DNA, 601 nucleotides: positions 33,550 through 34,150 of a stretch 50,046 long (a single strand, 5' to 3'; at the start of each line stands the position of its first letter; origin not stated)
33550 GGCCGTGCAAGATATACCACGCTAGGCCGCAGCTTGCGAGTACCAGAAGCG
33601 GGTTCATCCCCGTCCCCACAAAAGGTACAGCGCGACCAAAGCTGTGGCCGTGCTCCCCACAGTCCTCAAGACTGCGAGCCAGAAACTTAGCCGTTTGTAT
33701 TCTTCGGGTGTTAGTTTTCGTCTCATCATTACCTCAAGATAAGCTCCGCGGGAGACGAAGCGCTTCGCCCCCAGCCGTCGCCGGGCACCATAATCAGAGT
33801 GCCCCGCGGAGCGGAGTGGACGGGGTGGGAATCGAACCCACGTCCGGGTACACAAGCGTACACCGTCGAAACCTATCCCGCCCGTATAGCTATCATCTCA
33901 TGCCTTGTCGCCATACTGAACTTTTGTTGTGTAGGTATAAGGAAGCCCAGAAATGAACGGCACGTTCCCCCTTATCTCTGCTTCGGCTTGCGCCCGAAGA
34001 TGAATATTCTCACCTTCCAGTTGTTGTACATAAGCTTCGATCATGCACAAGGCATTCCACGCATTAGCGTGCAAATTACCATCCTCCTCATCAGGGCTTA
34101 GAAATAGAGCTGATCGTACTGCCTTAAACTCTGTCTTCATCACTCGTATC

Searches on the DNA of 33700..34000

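Call 99: search_rna_families(source=window, start=33700, end=34000, threshold=evalue, max_evalue=0.01, show_alignments=1)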
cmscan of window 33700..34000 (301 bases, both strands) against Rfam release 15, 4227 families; matches with E-value up to 0.01: 1.
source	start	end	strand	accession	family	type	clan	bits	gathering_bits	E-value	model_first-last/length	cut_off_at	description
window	33814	34000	-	RF00023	tmRNA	Gene;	CL00001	18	47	1.5e-05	155-374/374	5'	transfer-messenger RNA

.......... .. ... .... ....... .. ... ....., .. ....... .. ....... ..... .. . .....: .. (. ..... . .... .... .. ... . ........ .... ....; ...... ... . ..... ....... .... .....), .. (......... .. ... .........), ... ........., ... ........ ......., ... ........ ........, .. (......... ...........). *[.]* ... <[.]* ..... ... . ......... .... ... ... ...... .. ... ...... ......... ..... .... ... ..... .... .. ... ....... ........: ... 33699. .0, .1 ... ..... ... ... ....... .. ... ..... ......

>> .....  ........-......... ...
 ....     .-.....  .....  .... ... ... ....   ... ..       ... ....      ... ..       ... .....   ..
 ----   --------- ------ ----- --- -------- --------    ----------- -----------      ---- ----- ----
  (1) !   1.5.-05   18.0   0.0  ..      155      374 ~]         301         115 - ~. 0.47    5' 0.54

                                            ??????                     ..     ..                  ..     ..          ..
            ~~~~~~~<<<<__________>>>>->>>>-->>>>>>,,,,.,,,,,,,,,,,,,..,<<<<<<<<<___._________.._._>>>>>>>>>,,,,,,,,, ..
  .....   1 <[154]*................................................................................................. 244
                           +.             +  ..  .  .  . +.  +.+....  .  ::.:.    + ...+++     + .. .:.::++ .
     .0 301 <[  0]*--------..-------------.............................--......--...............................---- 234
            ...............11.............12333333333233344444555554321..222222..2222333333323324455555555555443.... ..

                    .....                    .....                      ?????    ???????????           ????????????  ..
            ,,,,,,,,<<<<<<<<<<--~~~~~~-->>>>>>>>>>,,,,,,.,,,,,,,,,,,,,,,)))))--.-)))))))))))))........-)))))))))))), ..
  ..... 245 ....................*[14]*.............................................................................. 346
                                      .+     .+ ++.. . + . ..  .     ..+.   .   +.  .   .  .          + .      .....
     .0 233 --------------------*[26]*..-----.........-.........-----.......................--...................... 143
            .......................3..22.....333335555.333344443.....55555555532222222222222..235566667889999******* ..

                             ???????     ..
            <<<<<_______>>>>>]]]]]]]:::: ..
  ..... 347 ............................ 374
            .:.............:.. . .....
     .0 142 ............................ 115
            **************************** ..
